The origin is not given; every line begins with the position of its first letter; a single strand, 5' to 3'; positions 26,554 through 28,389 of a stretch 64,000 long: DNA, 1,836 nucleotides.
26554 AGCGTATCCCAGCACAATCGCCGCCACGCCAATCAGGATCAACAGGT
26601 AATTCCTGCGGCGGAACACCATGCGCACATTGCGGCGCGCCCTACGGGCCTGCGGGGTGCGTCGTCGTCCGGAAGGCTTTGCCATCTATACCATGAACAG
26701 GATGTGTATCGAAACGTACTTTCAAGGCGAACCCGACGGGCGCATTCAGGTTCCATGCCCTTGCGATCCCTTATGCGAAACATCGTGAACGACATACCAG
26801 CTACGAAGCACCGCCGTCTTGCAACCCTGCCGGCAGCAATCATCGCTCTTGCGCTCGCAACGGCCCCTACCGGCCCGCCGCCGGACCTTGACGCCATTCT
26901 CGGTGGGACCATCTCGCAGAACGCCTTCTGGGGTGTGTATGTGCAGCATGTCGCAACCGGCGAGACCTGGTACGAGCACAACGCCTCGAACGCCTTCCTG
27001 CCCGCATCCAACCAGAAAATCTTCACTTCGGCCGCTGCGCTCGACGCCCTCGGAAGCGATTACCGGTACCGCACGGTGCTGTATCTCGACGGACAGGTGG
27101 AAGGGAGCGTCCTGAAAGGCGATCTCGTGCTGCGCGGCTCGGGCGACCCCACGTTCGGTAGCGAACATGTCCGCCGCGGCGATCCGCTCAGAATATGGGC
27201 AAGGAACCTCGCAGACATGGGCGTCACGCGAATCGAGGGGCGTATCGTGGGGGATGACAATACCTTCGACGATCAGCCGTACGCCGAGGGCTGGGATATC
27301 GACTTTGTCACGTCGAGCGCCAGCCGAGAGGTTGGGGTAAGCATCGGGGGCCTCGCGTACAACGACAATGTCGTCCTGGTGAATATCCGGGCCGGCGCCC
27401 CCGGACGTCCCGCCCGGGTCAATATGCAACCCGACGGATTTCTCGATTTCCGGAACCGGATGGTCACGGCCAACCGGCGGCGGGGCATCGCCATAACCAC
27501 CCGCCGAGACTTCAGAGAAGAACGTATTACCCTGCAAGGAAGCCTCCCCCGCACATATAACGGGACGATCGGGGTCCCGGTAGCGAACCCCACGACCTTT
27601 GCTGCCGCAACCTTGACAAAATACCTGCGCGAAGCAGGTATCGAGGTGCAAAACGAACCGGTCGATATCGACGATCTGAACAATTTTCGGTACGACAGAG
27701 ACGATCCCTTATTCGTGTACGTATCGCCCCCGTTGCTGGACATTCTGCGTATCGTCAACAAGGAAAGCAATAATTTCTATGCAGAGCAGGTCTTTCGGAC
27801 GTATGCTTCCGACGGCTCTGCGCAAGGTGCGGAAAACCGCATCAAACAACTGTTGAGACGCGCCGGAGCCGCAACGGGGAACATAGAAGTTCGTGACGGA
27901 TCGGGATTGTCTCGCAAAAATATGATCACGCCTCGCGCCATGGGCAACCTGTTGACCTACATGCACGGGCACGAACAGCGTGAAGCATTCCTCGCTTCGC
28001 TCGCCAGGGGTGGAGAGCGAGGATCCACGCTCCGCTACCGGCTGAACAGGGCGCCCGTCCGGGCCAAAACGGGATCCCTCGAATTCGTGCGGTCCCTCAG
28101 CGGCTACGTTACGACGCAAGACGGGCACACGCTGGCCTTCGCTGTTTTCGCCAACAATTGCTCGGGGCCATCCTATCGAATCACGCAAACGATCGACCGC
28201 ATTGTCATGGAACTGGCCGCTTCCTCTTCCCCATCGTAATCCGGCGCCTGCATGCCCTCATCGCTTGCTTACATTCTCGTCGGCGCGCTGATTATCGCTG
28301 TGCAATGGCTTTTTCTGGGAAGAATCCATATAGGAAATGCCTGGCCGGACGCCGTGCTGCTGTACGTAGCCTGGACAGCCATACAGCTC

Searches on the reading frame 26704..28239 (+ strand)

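Call 86: search_protein_families(library=pfam, proteins=[window:26704-28239:+], max_evalue=0.00001)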
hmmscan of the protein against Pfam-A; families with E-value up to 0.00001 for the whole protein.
window:26704-28239:+ (511 aa): 2 families
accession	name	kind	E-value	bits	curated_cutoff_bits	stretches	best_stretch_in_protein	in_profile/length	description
PF02113.21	Peptidase_S13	-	5.7e-89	299.3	22.8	1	72-489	15-428/444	D-Ala-D-Ala carboxypeptidase 3 (S13) family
PF13354.11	Beta-lactamase2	-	1e-10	41.7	22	1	378-482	101-213/214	Beta-lactamase enzyme family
